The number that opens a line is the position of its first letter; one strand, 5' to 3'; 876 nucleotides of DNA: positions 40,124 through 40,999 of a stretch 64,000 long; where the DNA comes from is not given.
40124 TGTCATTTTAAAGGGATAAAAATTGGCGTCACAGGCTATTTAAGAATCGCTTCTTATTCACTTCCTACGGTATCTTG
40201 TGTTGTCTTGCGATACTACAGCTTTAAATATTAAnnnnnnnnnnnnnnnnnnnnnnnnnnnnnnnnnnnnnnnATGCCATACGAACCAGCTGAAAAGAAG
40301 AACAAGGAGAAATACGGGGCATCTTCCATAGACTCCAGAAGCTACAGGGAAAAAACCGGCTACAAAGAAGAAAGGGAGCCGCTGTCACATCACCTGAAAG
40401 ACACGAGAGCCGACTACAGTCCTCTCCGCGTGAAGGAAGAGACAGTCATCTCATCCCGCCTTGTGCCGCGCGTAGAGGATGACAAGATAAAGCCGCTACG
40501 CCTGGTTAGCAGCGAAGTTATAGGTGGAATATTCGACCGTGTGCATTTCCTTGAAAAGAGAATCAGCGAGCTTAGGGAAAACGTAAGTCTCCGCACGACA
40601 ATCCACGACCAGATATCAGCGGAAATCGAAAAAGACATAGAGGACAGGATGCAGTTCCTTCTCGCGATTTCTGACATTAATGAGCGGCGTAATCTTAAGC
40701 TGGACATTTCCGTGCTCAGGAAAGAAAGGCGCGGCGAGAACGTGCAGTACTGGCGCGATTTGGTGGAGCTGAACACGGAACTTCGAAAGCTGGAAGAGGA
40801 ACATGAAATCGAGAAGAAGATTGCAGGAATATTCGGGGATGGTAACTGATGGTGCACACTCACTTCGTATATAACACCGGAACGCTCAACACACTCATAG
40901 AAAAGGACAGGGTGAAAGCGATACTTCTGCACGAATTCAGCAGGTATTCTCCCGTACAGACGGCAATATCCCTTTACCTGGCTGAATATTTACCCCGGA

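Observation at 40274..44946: Tight six-gene operon around a HerA/FtsK-like ATPase, divergent from mre11-rad50, with non-canonical partners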

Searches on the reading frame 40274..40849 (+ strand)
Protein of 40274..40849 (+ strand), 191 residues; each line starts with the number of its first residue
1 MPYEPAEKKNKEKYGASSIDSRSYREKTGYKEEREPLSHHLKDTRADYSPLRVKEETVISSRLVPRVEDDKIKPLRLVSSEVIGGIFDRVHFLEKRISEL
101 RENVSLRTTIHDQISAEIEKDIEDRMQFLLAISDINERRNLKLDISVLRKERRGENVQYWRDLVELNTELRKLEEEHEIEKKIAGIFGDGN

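Call 3: search_protein_families(library=pfam, proteins=[window:40274-40849:+], max_evalue=0.1)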
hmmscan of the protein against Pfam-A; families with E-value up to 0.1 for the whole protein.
window:40274-40849:+ (191 aa): 3 families
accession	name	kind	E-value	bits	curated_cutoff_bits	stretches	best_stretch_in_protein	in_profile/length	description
PF07558.16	Shugoshin_N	-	0.021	15.1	30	1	93-109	26-43/45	Shugoshin N-terminal coiled-coil region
PF07989.16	Cnn_1N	-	0.063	13.9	28.5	0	137-177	15-55/74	Centrosomin N-terminal motif 1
PF13086.12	AAA_11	-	0.097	12.9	27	1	59-177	68-185/257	AAA domain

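Call 4: search_protein_families(library=padloc, proteins=[window:40274-40849:+], max_evalue=0.1)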
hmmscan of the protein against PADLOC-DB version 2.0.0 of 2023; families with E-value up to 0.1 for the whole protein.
window:40274-40849:+ (191 aa): 0 families

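Call 5: search_protein_families(library=ncbifam, proteins=[window:40274-40849:+], max_evalue=0.1)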
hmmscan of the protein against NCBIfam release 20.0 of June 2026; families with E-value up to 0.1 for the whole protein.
window:40274-40849:+ (191 aa): 1 family
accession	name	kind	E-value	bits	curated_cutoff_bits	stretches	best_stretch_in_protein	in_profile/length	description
NF008752.0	PRK11784.1-4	equivalog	0.092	11.5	266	0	95-167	222-296/357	tRNA 2-selenouridine(34) synthase MnmH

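Call 6: search_protein_families(library=phrogs, proteins=[window:40274-40849:+], max_evalue=0.1)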
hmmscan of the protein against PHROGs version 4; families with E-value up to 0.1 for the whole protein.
window:40274-40849:+ (191 aa): 1 family
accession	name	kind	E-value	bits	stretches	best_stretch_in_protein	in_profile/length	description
phrog_32491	-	unknown function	0.062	14.4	0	92-135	34-77/83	-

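Call 25: search_solved_structures(query=A2, max_evalue=10)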
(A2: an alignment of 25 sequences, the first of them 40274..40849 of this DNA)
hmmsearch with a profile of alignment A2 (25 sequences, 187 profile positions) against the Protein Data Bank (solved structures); distinct sequences matched with E-value up to 10: 1.
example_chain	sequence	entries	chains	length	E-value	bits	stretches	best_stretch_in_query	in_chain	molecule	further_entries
3jb9_X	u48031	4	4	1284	0.74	12.9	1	77-105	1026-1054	Pre-mRNA-splicing factor cwf11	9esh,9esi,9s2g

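Call 61: find_homologous_proteins(query=window:40274-40849:+)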
Query window:40274-40849:+ (191 aa): 42 proteins with E <= 0.001 among 289 candidates.
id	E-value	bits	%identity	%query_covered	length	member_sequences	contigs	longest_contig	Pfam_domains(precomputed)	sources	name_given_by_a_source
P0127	9.0e-116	402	100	100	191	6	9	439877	-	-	-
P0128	5.9e-94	331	83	100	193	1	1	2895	-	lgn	-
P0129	2.1e-93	329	83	99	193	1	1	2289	-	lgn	-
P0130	1.5e-91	323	81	88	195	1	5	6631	-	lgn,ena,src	-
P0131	1.3e-87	310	77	98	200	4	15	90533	-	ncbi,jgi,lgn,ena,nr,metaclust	ncbi:MAG: hypothetical protein J4400_02025 [Candidatus Aenigmarchaeota archaeon]|nr:hypothetical pro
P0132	3.0e-86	306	80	99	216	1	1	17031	-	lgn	-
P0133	8.1e-86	304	78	99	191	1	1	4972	-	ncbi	-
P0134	1.4e-77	278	74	99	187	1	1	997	-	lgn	-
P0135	1.4e-75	271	72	100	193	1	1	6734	-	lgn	-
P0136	4.3e-69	250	69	97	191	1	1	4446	-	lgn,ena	-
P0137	1.0e-67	246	72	93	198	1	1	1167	-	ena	-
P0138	3.4e-66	241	66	100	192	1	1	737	PF26406.1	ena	-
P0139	2.2e-65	238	67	97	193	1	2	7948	-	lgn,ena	-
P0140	5.2e-65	237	67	97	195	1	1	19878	-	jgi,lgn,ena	-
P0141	2.0e-63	232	66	97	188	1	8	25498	-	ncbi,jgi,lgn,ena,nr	ncbi:MAG TPA: hypothetical protein VJB05_03710 [archaeon]|nr:hypothetical protein [archaeon]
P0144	7.7e-59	217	60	95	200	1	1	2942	PF26406.1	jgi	jgi:hypothetical protein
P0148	1.1e-53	200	60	93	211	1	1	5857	PF26406.1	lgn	-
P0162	4.6e-37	146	55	69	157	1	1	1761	-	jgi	jgi:regulator of replication initiation timing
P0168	5.9e-31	126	49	69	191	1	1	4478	-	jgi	jgi:uncharacterized protein YqeY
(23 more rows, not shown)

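Call 62: search_protein_families(library=pfam, proteins=[P0138, P0144, P0148, P0162, P0168], max_evalue=1)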
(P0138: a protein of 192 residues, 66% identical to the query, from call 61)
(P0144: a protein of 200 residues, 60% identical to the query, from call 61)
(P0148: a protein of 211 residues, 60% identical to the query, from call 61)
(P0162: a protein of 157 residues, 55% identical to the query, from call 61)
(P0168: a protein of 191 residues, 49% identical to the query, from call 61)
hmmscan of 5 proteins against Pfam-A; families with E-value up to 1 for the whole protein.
P0138 (192 aa): 0 families

P0144 (200 aa): 2 families
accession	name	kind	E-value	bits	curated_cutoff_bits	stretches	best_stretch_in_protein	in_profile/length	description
PF14637.11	FNIP_M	-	0.27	11.8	25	1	84-181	29-127/230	Folliculin-interacting protein middle domain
PF00038.26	Filament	-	0.3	11.1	40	1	84-171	110-191/313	Intermediate filament protein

P0148 (211 aa): 2 families
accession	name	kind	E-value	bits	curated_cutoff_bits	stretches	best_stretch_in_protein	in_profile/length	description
PF06840.17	PDC10_C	-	0.00034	21.1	27.3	1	96-143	14-61/90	Programmed cell death protein 10, C-terminal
PF13086.12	AAA_11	-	0.4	10.9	27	1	70-188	70-187/257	AAA domain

P0162 (157 aa): 3 families
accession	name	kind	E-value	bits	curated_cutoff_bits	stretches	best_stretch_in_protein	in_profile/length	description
PF11538.13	Snurportin1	-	0.028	14.9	22.1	1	93-119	14-37/40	Snurportin1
PF00615.24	RGS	-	0.044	14.6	23.9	1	108-148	19-55/117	Regulator of G protein signaling domain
PF07989.16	Cnn_1N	-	0.14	12.8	28.5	1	97-141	15-59/74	Centrosomin N-terminal motif 1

P0168 (191 aa): 4 families
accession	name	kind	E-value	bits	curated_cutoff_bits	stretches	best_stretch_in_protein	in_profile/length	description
PF16493.11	Meis_PKNOX_N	-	0.013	16.4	27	1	122-160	35-73/116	TALE/MEIS homeobox family N-terminal domain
PF11652.13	FAM167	-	0.065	13.9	25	1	87-137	15-63/85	FAM167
PF22814.2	WelO5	-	0.11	12.5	27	1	92-183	21-113/277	Carrier-protein-independent halogenase WelO5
PF13086.12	AAA_11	-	0.23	11.6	27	1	94-172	104-186/257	AAA domain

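Call 68: search_protein_representatives(alignment_id=A4)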
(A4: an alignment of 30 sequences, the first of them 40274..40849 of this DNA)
Query: 30 sequences, 195 profile positions. Proteins with E-value up to 0.001 (for the whole library): 143; up to 1e-10: 68; up to 1e-30: 47. The best 143 are listed.
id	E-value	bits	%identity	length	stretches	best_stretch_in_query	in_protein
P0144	1.4e-76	273.1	-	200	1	7-192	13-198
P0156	8.8e-72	257.4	-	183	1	16-192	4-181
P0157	8.4e-69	247.7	-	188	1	14-192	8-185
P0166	3.9e-67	242.2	-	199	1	8-190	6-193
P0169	6.0e-63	228.6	-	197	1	11-190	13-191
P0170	7.4e-59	215.2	-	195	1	22-188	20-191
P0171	2.6e-56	206.9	-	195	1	37-188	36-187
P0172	3.3e-56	206.6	-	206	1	17-191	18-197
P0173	1.8e-54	200.9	-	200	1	5-191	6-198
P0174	1.9e-54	200.8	-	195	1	11-191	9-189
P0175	5.8e-52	192.7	-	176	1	18-185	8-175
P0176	1.6e-49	184.7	-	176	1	50-188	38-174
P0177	2.8e-49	184.0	-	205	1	24-189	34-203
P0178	6.2e-49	182.9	-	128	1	73-186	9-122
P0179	1.3e-48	181.8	-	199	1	15-190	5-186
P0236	1.2e-08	51.4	-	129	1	87-182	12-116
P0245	8.1e-08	48.7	-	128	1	77-184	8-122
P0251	3.4e-07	46.7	-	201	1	62-175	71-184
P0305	9.3e-04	35.4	-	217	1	77-191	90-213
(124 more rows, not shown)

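Call 71: find_encoding_contigs(protein=P0236, flank=5000, max_places=3)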
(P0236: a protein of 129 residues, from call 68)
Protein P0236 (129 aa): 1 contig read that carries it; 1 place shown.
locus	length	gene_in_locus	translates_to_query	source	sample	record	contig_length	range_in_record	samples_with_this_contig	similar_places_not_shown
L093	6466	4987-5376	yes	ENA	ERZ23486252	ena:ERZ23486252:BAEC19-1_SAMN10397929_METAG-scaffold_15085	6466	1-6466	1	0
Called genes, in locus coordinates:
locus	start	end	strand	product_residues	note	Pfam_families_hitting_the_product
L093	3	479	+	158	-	?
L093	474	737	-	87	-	-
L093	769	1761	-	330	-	PF00348:polyprenyl_synt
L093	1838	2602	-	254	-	-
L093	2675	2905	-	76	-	-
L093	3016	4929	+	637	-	PF01935:DUF87 (weak)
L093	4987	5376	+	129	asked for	PF26406:DUF8104 (weak)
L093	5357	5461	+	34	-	-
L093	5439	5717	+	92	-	-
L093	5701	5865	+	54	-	-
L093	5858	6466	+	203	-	?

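Call 73: find_encoding_contigs(protein=P0251, flank=6000, max_places=3)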
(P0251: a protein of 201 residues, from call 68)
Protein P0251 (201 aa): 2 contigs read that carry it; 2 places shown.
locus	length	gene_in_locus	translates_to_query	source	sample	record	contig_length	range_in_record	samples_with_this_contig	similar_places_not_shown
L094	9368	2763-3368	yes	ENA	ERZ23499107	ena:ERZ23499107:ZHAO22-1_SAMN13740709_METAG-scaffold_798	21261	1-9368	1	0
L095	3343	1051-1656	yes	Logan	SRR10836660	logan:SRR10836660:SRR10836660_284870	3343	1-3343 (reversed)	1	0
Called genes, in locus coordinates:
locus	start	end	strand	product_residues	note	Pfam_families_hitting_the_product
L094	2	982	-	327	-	?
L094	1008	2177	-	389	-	PF08708:PriCT_1 (weak)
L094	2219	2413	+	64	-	-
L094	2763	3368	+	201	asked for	PF26406:DUF8104 (weak)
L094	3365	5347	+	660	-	PF01935:DUF87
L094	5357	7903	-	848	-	PF25794:SACS, PF13020:NOV_C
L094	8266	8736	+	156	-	PF01661:Macro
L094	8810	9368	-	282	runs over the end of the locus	PF12147:Methyltransf_20, PF13847:Methyltransf_31 (weak), PF13649:Methyltransf_25 (weak)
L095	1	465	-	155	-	?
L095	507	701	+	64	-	-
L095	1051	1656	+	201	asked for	PF26406:DUF8104 (weak)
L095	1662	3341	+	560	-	?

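Call 74: find_encoding_contigs(protein=P0245, flank=6000, max_places=3)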
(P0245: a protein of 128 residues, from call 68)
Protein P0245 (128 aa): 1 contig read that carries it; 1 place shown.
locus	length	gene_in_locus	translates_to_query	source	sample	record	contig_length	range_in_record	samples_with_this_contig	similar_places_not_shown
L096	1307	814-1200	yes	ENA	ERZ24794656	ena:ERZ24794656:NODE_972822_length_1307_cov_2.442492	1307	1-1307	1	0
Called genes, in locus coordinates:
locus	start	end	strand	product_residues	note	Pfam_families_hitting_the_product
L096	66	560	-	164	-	PF12694:cpYpsA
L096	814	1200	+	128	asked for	PF26406:DUF8104 (weak)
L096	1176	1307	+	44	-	?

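Call 79: search_protein_families(library=pfam, proteins=[L094:3365-5347:+, L093:3016-4929:+, L094:2763-3368:+, L093:4987-5376:+, L094:1008-2177:-, L094:5357-7903:-, L094:2-982:-], max_evalue=0.05)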
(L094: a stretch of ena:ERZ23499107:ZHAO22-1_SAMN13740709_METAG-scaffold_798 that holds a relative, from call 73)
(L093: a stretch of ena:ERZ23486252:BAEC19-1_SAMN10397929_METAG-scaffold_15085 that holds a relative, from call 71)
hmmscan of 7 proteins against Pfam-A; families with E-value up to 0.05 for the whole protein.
L094:3365-5347:+ (660 aa): 1 family
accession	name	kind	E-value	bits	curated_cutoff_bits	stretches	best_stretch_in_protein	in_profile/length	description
PF01935.23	DUF87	-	2.6e-09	37.9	23.2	1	78-156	3-81/220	Helicase HerA, central domain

L093:3016-4929:+ (637 aa): 10 families
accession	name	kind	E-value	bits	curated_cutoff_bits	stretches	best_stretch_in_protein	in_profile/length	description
PF01935.23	DUF87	-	1.1e-07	32.6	23.2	1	86-276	21-217/220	Helicase HerA, central domain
PF19044.6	P-loop_TraG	-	0.00054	19.2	25.8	1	87-143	28-84/413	TraG P-loop domain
PF04665.18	Pox_A32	-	0.0015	18.5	22.8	1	89-150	14-78/242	Poxvirus A32 protein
PF12775.13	AAA_7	-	0.0037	17.3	25.8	1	86-128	31-73/181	P-loop containing dynein motor region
PF05872.18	HerA_C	-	0.0041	16.2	22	1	77-149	10-85/502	Helicase HerA-like C-terminal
PF18741.7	MTES_1575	-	0.0085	16.6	38.2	1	537-583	4-51/96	REase_MTES_1575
PF20720.3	nSTAND3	-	0.023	14.8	27.2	0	88-140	17-70/155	Novel STAND NTPase 3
PF00005.33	ABC_tran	-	0.028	15.5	25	0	89-138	12-63/137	ABC transporter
PF10412.15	TrwB_AAD_bind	-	0.038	13.3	20.5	0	82-125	9-52/387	Type IV secretion-system coupling protein DNA-binding domain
PF01580.24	FtsK_SpoIIIE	-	0.046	13.6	24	0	84-109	34-60/221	FtsK/SpoIIIE family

L094:2763-3368:+ (201 aa): 0 families

L093:4987-5376:+ (129 aa): 2 families
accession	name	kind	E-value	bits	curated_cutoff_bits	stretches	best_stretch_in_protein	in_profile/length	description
PF05557.18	MAD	-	0.022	13.6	30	0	67-123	414-471/661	Mitotic checkpoint protein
PF19008.5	DUF5737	-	0.036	14.7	27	0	14-103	6-89/99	Family of unknown function (DUF5737)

L094:1008-2177:- (389 aa): 1 family
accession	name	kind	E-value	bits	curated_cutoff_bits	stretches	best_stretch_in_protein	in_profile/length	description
PF08708.16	PriCT_1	-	6.7e-06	26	21.1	1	277-334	6-63/67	Primase C terminal 1 (PriCT-1)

L094:5357-7903:- (848 aa): 3 families
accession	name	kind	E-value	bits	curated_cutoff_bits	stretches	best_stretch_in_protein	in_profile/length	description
PF13020.12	NOV_C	-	4.3e-15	56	22.1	1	753-815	26-89/91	Protein NO VEIN, C-terminal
PF25794.1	SACS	-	1.5e-12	48.3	32.8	1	37-129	14-128/247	Sacsin domain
PF13589.12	HATPase_c_3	-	0.00088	19.7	25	1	45-113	7-84/137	Histidine kinase-, DNA gyrase B-, and HSP90-like ATPase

L094:2-982:- (327 aa): 1 family
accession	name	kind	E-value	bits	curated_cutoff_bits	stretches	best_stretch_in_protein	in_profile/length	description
PF19587.5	DUF6094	-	2.4e-42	145.3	22.8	1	1-209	135-342/344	Uncharacterised methyltransferase family (DUF6094)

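Call 80: search_protein_families(library=padloc, proteins=[L094:3365-5347:+, L093:3016-4929:+, L094:2763-3368:+, L093:4987-5376:+, L094:5357-7903:-], max_evalue=0.01)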
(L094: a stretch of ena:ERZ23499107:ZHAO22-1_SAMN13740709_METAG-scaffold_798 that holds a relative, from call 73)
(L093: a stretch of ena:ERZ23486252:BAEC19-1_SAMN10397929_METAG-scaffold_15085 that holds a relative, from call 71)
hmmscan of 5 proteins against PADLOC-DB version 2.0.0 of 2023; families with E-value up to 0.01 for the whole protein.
L094:3365-5347:+ (660 aa): 6 families
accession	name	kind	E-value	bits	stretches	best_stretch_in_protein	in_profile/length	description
PDLC04140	mad8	-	5.9e-12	43.7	1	99-422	27-291/314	mads_8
PDLC02185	HerA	-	1.2e-06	25.5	0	98-145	163-211/585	-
PDLC04100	HerA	-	2.3e-05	21.3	0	303-412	423-539/580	-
PDLC01055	HerA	-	0.00055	16.9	1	95-144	153-204/532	Type III coevolved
PDLC04105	HerA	-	0.005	13.5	0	100-144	167-212/576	-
PDLC04135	mad3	-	0.0078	13.8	0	99-123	22-46/374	mads_3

L093:3016-4929:+ (637 aa): 12 families
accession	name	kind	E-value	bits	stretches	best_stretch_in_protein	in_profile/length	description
PDLC04140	mad8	-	3.2e-26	90.6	1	89-402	28-295/314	mads_8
PDLC01055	HerA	-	1.2e-12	45.4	2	213-394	341-512/532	Type III coevolved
PDLC02684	DndH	-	8.5e-11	38.1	1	82-357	1361-1652/1715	DndH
PDLC02685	DndH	-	7.1e-08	28.6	1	83-357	1329-1615/1678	DndH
PDLC04105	HerA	-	4.6e-07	26.8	1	256-376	382-504/576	-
PDLC02185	HerA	-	1.4e-05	22.1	1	257-390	410-545/585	-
PDLC04103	HerA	-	3.1e-05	20.5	0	297-404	445-553/579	-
PDLC04100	HerA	-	0.00014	18.7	1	257-376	404-524/580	-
PDLC02350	AbiO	-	0.0022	14.8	1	84-122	187-226/468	AbiO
PDLC04102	HerA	-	0.0061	12.9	0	256-348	468-560/654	-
PDLC00283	PtuA1|PtuA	-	0.0091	13.1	0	84-143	22-80/448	AAA ATPase domain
PDLC02335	AbiLi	-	0.0091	13.1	0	84-207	72-155/326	AbiLi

L094:2763-3368:+ (201 aa): 0 families

L093:4987-5376:+ (129 aa): 0 families

L094:5357-7903:- (848 aa): 10 families
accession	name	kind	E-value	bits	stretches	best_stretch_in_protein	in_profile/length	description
PDLC03972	TmtA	-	5.3e-84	281.2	2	6-715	5-677/1302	-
PDLC03966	TmtA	-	9.2e-66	220.6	2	42-715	44-782/1655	-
PDLC03964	TmtA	-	1e-47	161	2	45-717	50-697/1538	-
PDLC03968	TmtA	-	2.1e-43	146.3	1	5-438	40-456/1486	-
PDLC03971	TmtA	-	4.9e-41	138.4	3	44-345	57-397/1782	-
PDLC03965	TmtA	-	7.1e-38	128.3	2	42-585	31-461/1370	-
PDLC03969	TmtA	-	5.2e-20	68.7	2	728-808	1390-1473/1563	-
PDLC03970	TmtA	-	2.5e-17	60.2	1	47-114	68-135/1552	-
PDLC03967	TmtA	-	6.3e-07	26.1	0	47-114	44-116/1063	-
PDLC05008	PDC-S36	-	7.8e-07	27.1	1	755-813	196-256/280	-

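Call 91: search_dna_similar(query=L094:3365-5347:+, collection=plasmids, mode=protein, max_rows=15)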
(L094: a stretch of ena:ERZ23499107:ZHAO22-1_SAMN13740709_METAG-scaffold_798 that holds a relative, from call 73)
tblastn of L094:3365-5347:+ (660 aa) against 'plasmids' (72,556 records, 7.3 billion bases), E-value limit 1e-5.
Records with a match: 16; places in all: 16; records where one place covers at least 80% of the query: 0.
Best place of each record, by identity: <60% 16.
By first word of the organism name: Lactococcus 5; Escherichia 1; Embleya 1; Treponema 1; Streptomyces 1; Photobacterium 1; Planktothrix 1; Kocuria 1; Acinetobacter 1; Exiguobacterium 1; and 2 more.
By predicted mobility (MOB-suite, as given by PLSDB): conjugative 6; non-mobilizable 5; mobilizable 5.
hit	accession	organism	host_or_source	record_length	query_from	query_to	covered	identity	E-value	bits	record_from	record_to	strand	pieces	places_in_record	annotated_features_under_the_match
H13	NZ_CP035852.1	Escherichia coli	Homo sapiens,stool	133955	84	501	63%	26.5%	4e-19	100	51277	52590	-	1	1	ATP-binding protein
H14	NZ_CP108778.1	Embleya sp. NBC_00896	-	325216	67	461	60%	27.0%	5e-20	103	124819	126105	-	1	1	DUF87 domain-containing protein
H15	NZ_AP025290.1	Treponema saccharophilum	-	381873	92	464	57%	26.5%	3e-15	87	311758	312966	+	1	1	DUF87 domain-containing protein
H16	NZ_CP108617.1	Streptomyces avidinii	-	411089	91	445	54%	26.8%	8e-20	102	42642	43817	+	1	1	DUF87 domain-containing protein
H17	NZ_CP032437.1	Lactococcus cremoris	Dairy Fermentation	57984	96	428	50%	28.5%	9e-16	89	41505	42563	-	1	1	ATP-binding protein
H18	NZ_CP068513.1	Lactococcus cremoris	Whole organism,Dairy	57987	96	428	50%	28.5%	9e-16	89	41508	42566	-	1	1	ATP-binding protein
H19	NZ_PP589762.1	Lactococcus sp.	Bacterial culture,Dairy environment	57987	96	428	50%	28.5%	9e-16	89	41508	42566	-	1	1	ATP-binding protein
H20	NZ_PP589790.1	Lactococcus sp.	Bacterial culture,Dairy environment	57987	96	428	50%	28.5%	9e-16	89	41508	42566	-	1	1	ATP-binding protein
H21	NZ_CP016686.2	Lactococcus cremoris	Single cell,Dairy fermentation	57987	96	428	50%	28.5%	9e-16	89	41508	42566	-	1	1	ATP-binding protein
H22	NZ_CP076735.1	Photobacterium damselae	fish,whole organism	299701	67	435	56%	24.6%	4e-12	77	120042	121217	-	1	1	ATP-binding protein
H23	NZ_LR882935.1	Planktothrix agardhii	-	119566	67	414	53%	23.2%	4e-14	84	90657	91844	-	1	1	DUF87 domain-containing protein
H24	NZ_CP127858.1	Kocuria rosea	single cell culture,deep sea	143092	97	420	49%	24.6%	9e-9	67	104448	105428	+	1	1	DUF87 domain-containing protein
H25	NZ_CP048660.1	Acinetobacter piscicola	Pig,feces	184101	234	415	28%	32.8%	5e-15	87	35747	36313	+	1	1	ATP-binding protein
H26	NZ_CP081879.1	Exiguobacterium acetylicum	Environment,soil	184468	256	436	27%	28.7%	5e-12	77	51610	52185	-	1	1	ATP-binding protein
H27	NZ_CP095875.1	Bacillus sp. PGP15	-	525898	256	432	27%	28.9%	2e-11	75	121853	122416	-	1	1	ATP-binding protein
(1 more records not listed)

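Call 92: get_annotated_region(hit=H13, flank=5000)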
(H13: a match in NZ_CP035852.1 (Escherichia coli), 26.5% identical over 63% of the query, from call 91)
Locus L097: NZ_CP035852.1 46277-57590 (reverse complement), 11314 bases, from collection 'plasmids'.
description: Escherichia coli strain TW10590 plasmid pTW10590_133, complete sequence
organism: Escherichia coli (NCBI taxid 562)
taxonomy: Bacteria; Pseudomonadota; Gammaproteobacteria; Enterobacterales; Enterobacteriaceae; Escherichia; Escherichia coli
host: -; source: Homo sapiens,stool; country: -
typing (MOB-suite, as given by PLSDB): conjugative; replicon IncI-gamma/K1; relaxase MOBP,MOBP; mating-pair formation MPF_I
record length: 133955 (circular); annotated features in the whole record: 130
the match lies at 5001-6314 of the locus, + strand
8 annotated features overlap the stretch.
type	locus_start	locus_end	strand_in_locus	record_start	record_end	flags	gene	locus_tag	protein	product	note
CDS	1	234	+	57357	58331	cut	-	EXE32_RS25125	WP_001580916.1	dynamin family protein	-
CDS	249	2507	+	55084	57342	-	-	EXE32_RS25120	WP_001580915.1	dynamin family protein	-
CDS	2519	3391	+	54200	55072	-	-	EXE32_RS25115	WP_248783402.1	hypothetical protein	-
CDS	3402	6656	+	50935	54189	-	-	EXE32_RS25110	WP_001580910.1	ATP-binding protein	-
CDS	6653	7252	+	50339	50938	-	-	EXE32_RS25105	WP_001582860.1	HNH/ENDO VII family nuclease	-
CDS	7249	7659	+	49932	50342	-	-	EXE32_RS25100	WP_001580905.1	SMI1/KNR4 family protein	-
CDS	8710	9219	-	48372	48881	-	def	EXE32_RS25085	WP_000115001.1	peptide deformylase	GO:0036211 - protein modification process [Evidence IEA]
CDS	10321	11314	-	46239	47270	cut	repA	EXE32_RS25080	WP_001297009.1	plasmid replication initiator RepA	-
